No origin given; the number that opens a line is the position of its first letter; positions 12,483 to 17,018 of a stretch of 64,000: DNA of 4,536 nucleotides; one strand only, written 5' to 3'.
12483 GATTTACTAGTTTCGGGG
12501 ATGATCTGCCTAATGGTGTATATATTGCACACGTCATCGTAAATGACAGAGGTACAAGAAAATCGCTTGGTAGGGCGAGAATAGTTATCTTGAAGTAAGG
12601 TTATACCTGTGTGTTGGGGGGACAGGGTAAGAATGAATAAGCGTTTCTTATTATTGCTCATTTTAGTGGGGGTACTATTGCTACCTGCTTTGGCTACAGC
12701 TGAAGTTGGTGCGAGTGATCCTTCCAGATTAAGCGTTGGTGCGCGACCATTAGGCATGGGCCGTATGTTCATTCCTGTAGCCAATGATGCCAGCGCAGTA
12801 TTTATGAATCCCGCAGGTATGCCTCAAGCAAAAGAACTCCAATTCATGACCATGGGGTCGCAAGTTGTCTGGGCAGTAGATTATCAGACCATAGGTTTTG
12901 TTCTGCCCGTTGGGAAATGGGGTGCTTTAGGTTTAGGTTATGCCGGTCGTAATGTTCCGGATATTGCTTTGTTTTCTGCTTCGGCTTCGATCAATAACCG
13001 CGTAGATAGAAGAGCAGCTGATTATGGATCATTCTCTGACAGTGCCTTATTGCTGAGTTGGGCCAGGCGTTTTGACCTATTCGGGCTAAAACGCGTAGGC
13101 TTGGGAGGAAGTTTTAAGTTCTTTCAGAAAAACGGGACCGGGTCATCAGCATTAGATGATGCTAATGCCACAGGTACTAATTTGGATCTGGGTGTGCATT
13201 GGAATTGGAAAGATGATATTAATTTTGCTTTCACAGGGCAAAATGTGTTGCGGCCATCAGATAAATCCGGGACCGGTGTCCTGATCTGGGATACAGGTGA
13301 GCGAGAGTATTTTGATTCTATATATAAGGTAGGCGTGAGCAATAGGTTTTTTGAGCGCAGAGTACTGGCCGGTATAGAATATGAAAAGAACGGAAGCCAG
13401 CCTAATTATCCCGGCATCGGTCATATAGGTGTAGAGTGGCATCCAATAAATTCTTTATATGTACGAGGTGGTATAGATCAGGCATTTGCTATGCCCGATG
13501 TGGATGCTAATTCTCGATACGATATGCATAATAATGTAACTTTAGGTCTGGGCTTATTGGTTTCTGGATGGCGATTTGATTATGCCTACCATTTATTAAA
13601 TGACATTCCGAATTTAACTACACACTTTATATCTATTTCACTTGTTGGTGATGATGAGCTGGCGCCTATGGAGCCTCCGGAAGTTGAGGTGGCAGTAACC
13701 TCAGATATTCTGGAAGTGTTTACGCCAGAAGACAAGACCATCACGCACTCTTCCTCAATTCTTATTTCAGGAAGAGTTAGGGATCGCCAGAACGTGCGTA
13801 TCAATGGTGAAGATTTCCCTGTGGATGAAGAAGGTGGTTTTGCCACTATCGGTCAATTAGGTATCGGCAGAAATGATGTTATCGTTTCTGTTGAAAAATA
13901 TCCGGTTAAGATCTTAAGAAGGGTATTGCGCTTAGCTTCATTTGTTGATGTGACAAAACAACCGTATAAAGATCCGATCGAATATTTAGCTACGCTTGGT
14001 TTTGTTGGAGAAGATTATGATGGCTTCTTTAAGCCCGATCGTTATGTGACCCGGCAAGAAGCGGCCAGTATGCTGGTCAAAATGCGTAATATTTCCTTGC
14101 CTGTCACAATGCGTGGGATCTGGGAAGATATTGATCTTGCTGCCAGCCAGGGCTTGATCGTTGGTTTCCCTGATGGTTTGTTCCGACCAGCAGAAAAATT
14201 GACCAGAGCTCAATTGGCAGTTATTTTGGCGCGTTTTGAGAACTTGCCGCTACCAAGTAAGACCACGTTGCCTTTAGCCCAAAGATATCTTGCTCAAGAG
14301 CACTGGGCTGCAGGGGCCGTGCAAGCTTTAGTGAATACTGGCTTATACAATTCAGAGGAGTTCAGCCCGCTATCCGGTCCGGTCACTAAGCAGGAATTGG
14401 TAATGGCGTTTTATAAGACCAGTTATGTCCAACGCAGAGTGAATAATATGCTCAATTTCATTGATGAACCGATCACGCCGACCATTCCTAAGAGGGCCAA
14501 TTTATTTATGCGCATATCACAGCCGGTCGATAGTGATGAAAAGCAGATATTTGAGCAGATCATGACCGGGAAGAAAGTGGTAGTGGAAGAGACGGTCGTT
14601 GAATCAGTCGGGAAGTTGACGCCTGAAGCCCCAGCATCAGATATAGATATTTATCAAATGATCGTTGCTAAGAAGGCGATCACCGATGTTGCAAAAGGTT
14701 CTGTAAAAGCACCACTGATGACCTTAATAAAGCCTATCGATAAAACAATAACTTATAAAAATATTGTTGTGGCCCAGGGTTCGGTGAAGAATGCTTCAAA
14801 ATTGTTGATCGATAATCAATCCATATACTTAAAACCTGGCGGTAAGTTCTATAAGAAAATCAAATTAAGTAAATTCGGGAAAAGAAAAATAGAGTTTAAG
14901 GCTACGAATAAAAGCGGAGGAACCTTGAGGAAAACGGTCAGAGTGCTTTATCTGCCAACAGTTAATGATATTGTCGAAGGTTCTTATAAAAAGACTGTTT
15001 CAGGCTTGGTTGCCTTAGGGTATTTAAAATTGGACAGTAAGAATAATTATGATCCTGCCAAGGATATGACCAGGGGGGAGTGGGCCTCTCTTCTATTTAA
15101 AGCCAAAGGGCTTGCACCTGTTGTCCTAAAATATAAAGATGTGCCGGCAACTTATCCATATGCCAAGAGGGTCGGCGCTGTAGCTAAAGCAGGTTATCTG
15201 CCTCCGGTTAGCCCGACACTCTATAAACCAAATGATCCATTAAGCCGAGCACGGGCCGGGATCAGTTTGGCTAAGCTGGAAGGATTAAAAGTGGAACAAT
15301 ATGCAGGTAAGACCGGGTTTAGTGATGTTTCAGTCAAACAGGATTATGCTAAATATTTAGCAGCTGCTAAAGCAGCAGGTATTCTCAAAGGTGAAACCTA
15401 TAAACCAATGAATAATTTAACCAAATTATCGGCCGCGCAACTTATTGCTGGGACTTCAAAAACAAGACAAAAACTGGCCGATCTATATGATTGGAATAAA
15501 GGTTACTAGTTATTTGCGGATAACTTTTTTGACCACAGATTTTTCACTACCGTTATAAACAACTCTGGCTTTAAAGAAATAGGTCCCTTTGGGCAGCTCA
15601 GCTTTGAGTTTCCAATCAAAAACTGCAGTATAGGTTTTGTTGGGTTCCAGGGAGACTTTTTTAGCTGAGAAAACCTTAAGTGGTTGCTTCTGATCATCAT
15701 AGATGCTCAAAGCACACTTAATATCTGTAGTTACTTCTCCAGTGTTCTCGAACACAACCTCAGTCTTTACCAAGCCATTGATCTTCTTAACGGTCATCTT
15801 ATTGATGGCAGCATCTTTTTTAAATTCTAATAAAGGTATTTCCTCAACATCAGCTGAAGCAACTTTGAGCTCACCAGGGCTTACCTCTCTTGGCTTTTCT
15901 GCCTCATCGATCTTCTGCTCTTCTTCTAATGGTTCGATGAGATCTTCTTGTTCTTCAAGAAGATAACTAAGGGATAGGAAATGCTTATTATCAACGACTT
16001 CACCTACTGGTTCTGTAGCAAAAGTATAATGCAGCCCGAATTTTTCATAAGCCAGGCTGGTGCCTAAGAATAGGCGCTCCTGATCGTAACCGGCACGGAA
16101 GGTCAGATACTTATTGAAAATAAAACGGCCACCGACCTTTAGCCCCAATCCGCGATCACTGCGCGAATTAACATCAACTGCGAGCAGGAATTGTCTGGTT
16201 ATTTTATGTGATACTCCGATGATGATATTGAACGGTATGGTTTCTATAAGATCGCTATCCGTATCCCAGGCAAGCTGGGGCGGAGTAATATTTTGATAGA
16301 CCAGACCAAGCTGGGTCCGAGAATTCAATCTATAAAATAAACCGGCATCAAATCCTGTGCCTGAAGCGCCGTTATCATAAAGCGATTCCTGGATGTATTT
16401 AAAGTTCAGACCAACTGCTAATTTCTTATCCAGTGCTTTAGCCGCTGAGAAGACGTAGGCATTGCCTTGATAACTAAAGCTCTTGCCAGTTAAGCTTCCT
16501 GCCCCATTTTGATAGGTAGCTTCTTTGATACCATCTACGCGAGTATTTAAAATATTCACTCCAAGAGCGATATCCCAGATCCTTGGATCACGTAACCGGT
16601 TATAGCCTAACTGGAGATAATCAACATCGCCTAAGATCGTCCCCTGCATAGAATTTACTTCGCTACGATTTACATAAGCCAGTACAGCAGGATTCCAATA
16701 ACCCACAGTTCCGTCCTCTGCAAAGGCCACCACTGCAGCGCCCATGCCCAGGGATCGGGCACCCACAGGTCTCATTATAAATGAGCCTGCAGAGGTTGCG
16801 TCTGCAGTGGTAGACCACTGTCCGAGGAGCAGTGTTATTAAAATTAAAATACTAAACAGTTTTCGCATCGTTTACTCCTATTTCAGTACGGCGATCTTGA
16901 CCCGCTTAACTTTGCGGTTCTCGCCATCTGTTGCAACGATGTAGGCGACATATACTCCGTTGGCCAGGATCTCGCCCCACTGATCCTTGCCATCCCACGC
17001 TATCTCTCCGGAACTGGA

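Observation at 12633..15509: FadL/PorV-like barrels fused to C-terminal SLH domains: an inverted OmpM-style OM-to-wall tether?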

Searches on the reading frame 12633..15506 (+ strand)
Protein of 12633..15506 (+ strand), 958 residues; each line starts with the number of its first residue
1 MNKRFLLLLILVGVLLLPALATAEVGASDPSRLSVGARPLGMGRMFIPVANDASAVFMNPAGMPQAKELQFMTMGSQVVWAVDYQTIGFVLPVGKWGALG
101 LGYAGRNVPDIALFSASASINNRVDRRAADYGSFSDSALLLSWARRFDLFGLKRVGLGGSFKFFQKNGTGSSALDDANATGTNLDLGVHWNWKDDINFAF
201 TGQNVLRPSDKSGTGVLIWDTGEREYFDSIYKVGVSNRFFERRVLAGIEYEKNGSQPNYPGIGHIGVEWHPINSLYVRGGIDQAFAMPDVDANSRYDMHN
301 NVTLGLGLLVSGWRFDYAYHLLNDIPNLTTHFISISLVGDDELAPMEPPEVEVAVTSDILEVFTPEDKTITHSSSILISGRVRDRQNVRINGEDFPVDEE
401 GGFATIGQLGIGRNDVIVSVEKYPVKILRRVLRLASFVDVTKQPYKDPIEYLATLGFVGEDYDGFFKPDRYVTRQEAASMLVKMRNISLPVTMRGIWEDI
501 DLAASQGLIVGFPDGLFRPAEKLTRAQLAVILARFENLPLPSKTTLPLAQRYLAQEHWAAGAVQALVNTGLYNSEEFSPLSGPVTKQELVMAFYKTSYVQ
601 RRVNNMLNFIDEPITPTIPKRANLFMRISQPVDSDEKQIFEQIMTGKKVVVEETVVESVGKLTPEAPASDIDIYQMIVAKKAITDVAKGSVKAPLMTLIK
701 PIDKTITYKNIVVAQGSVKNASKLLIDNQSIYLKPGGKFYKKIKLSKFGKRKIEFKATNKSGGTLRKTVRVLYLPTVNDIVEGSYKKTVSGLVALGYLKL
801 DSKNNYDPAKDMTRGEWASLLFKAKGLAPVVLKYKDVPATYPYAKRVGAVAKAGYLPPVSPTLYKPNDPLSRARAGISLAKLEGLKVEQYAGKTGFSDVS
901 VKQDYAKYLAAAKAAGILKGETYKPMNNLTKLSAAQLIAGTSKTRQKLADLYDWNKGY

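Call 4: search_protein_families(library=pfam, proteins=[window:12633-15506:+], max_evalue=1)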
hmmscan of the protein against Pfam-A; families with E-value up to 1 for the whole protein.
window:12633-15506:+ (958 aa): 4 families
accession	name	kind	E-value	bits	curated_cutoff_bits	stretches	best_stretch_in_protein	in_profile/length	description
PF00395.25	SLH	-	7.7e-31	106.2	20.8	5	495-529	7-44/44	S-layer homology domain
PF09136.16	Glucodextran_B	-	2.1e-12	47.2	27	2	360-420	3-65/83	Glucodextranase, domain B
PF13729.12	TraF_2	-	0.0059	16.3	25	1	176-310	190-254/264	F plasmid transfer operon, TraF, protein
PF03687.19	UPF0164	-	0.2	10.8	21.4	1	34-163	47-162/325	Uncharacterised protein family (UPF0164)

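Call 6: search_protein_families(library=ncbifam, proteins=[window:12633-15506:+], max_evalue=0.1)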
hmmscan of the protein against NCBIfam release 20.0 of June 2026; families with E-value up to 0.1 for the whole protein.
window:12633-15506:+ (958 aa): 4 families
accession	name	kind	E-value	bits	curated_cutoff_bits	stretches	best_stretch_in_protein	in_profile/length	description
NF052325.1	PorVQ2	equivalog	2.3e-17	63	325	2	33-202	32-195/354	putative type IX sorting system protein PorV2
NF033709.1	PorV_fam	subfamily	5.8e-14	52.4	90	1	33-336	9-323/326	PorV/PorQ family protein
NF033190.2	inl_like_NEAT_1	exception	1.4e-09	36.8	1275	1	498-570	653-723/754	NEAT domain-containing leucine-rich repeat protein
NF040541.1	trim_DfrE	exception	0.087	12.6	347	0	695-743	58-105/157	trimethoprim-resistant dihydrofolate reductase DfrE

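Call 7: find_homologous_proteins(query=window:12633-15506:+, max_evalue=0.00001)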
Query window:12633-15506:+ (958 aa): 47 proteins with E <= 0.00001 among 8000 candidates.
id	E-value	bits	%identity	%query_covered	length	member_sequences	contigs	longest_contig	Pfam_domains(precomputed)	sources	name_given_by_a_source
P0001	0.0e+0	2161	100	100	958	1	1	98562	PF00395.26,PF09136.17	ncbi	ncbi:S-layer homology domain-containing protein [Candidatus Margulisiibacteriota bacterium]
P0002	0.0e+0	1262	69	81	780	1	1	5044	PF00395.26,PF09136.17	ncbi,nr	ncbi:MAG: S-layer homology domain-containing protein, partial [Candidatus Margulisbacteria bacterium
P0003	0.0e+0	1242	57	99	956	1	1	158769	PF00395.26,PF09136.17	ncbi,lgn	-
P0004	0.0e+0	1188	55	99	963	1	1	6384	PF00395.26,PF09136.17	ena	-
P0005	1.2e-122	429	39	61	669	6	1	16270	PF00395.26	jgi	-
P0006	3.0e-118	414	38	64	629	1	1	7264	PF00395.26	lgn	-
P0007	2.3e-70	256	30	61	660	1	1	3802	PF00395.26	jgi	jgi:hypothetical protein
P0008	8.4e-69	251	30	62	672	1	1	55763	PF00395.26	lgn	-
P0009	9.2e-64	234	31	63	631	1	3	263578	PF00395.26,PF09136.17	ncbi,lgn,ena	-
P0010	3.4e-63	232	28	64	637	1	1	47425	PF00395.26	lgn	-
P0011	3.0e-61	226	30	58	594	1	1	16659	PF00395.26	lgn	-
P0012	1.4e-60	223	28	64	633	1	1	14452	PF00395.26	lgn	-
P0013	4.2e-59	219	29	63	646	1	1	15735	PF00395.26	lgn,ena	-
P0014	7.6e-59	218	26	54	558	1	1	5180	PF00395.26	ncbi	-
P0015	2.4e-58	216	29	63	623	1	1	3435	PF00395.26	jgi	jgi:hypothetical protein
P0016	2.0e-56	210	27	53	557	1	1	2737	PF00395.26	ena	-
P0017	2.3e-56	209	29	63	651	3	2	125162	PF00395.26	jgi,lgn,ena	-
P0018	9.5e-56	207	29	54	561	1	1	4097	PF00395.26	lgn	-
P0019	1.2e-55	207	26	63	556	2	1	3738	PF00395.26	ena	-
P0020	5.7e-55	205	30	50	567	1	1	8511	PF00395.26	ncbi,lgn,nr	ncbi:MAG: S-layer homology domain-containing protein [Candidatus Margulisbacteria bacterium]|nr:S-la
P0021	6.1e-54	201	30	27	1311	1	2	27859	PF00395.26,PF09136.17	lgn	-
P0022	2.5e-53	199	25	53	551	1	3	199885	PF00395.26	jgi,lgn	jgi:hypothetical protein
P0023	4.6e-53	198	28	55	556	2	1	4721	PF00395.26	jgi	jgi:hypothetical protein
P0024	6.0e-53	198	27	53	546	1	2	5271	PF00395.26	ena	-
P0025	8.2e-53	198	28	57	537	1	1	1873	PF00395.26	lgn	-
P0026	1.2e-52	197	29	61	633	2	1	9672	PF00395.26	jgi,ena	-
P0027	1.8e-52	197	28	55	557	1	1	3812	PF00395.26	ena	-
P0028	2.6e-52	196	28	62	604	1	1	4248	PF00395.26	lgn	-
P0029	3.9e-52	195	25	62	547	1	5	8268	PF00395.26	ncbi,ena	-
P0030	5.6e-52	195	27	56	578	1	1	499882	PF00395.26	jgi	jgi:hypothetical protein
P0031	2.1e-51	193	29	55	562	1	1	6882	PF00395.26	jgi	jgi:hypothetical protein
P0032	4.4e-51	192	27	55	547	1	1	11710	PF00395.26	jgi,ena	-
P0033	1.3e-50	190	26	63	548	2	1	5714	PF00395.26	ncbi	ncbi:MAG: PorV/PorQ family protein [Candidatus Margulisiibacteriota bacterium]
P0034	2.4e-50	190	29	63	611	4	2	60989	PF00395.26,PF09136.17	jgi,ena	-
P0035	3.9e-50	189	29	60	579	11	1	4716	PF00395.26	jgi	jgi:hypothetical protein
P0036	4.8e-50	189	31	33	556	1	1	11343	PF00395.26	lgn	-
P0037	7.8e-50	188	26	60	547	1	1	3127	PF00395.26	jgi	-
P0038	1.3e-49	187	29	55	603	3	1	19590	PF00395.26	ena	-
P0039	1.8e-49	187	27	56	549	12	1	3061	PF00395.26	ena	-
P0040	4.0e-49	185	30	63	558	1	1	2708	PF00395.26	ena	-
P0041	4.9e-47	179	28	61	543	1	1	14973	PF00395.26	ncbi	-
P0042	2.7e-46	176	28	55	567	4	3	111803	PF00395.26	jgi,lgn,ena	-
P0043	6.6e-44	168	26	56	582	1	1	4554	PF00395.26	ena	-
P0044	1.5e-42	164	25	62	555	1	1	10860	PF00395.26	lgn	-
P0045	1.6e-6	44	28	19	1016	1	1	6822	PF03160.21,PF00395.26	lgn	-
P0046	4.0e-6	43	43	7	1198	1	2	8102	PF19755.5,PF00395.26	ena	-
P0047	4.3e-6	43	43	7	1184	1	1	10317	PF19755.5,PF00395.26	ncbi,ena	-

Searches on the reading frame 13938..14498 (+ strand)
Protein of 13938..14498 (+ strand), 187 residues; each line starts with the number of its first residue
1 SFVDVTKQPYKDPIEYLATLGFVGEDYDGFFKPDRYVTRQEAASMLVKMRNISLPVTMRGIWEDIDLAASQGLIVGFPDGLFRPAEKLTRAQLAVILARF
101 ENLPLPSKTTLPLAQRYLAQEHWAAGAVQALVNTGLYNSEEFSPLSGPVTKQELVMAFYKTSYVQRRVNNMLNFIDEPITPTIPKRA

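Call 11: search_protein_families(library=pfam, proteins=[window:13938-14498:+], max_evalue=1)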
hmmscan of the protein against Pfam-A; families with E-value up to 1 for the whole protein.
window:13938-14498:+ (187 aa): 1 family
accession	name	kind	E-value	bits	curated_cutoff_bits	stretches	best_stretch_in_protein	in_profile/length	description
PF00395.25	SLH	-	7.5e-19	67.9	20.8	2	60-94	7-44/44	S-layer homology domain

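Call 45: search_solved_structures(query=window:13938-14498:+, max_evalue=0.01, show_alignments=2)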
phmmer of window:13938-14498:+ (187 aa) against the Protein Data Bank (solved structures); distinct sequences matched with E-value up to 0.01: 5.
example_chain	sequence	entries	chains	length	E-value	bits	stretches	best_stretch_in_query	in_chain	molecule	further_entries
3pyw_A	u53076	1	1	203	4.2e-06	30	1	12-161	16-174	S-layer protein sap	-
6bt4_A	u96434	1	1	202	4.6e-06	29.9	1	12-160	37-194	S-layer protein sap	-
7zgx_A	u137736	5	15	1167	0.00013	25.1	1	60-102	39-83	S-layer protein SlpA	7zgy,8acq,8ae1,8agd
9g93_A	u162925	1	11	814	0.00018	24.7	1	12-159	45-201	S-layer protein sap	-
6cwm_A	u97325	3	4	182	0.0089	19.2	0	63-143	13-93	Surface (S-) layer glycoprotein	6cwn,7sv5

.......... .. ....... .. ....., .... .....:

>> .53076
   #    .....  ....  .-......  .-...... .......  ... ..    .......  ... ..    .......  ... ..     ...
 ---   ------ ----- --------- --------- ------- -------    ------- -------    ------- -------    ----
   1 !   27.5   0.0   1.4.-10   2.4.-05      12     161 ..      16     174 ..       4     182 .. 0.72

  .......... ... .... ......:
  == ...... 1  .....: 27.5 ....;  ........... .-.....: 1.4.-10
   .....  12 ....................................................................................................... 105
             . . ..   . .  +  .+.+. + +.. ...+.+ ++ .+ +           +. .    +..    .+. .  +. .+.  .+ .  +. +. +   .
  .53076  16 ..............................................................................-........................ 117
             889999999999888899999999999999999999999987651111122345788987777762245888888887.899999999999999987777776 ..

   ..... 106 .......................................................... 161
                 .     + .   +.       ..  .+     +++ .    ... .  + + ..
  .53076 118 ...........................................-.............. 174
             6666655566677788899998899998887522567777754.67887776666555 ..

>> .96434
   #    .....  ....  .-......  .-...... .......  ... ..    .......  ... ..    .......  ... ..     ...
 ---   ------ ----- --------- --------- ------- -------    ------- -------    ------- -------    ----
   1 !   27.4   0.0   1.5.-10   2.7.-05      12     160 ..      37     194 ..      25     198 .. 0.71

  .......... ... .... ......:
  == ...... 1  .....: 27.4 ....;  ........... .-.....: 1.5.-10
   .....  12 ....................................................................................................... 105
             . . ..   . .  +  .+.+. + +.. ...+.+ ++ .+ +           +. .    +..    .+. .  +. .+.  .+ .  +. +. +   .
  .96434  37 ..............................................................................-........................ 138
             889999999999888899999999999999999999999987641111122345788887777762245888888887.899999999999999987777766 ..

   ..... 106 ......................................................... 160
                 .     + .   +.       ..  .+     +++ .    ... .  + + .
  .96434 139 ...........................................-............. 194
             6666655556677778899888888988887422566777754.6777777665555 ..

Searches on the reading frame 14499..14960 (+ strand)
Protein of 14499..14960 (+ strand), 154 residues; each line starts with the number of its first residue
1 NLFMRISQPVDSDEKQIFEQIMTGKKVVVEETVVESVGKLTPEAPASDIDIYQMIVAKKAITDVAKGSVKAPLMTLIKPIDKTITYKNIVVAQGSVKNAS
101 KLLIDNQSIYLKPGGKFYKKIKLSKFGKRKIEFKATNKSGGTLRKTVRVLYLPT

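Call 11: search_protein_families(library=pfam, proteins=[window:14499-14960:+], max_evalue=1)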
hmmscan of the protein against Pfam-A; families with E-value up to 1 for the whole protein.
window:14499-14960:+ (154 aa): 1 family
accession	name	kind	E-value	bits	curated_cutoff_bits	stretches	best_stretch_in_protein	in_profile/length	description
PF09136.16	Glucodextran_B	-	1.9e-05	24.9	27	1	72-149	1-79/83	Glucodextranase, domain B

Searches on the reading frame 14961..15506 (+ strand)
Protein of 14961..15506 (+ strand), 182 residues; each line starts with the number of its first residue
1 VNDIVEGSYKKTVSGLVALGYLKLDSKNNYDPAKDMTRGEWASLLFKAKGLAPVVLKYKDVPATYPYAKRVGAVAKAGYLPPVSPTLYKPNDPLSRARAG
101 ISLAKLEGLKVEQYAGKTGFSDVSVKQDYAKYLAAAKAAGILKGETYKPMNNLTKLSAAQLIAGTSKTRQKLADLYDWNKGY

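Call 11: search_protein_families(library=pfam, proteins=[window:14961-15506:+], max_evalue=1)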
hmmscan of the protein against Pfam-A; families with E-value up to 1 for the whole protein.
window:14961-15506:+ (182 aa): 1 family
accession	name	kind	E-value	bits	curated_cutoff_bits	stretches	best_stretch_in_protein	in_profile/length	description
PF00395.25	SLH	-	4.2e-16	59.1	20.8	3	57-97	1-41/44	S-layer homology domain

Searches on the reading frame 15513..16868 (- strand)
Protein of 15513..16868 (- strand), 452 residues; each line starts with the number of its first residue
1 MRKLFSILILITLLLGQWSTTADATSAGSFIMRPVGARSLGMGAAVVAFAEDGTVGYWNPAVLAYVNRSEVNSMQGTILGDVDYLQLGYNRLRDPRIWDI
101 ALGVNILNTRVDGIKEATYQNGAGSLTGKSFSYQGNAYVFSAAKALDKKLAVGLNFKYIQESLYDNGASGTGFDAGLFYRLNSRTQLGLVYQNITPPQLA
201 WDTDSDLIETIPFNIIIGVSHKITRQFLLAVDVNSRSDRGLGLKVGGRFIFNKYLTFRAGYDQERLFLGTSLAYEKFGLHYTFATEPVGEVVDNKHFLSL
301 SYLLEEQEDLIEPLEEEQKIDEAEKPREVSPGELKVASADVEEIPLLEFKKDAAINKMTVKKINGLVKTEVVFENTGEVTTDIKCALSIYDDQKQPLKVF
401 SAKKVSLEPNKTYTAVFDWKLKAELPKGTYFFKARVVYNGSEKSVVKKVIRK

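Call 4: search_protein_families(library=pfam, proteins=[window:15513-16868:-], max_evalue=1)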
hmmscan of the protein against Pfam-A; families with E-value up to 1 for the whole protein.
window:15513-16868:- (452 aa): 5 families
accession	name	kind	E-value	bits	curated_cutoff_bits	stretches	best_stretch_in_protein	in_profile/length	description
PF03349.22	Toluene_X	-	3.8e-05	22.8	29.7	1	21-87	4-71/421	Outer membrane protein transport protein (OMPP1/FadL/TodX)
PF20251.4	Big_14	-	0.031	14.7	27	1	370-430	22-88/104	Bacterial Ig-like domain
PF19572.5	PorV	-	0.066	13.2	27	1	25-68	10-53/243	Type IX secretion system protein PorV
PF13505.12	OMP_b-brl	-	0.12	13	28.7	0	233-263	122-152/175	Outer membrane protein beta-barrel domain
PF14603.12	hSH3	-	0.25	12.4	25.7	0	319-392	18-89/90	Helically-extended SH3 domain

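Call 6: search_protein_families(library=ncbifam, proteins=[window:15513-16868:-], max_evalue=0.1)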
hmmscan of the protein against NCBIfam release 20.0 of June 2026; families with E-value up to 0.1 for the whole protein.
window:15513-16868:- (452 aa): 4 families
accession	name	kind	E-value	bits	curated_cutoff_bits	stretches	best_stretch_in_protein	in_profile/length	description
NF033709.1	PorV_fam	subfamily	1.3e-25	90.6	90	1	26-302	2-324/326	PorV/PorQ family protein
NF052325.1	PorVQ2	equivalog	4.3e-20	71.9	325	1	28-211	27-215/354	putative type IX sorting system protein PorV2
NF033711.1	T9SS_PorQ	equivalog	9.9e-19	67.5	220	1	7-224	4-214/335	type IX secretion system protein PorQ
NF033710.1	T9SS_OM_PorV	equivalog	4.9e-05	22.7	250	1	21-224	19-232/367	type IX secretion system outer membrane channel protein PorV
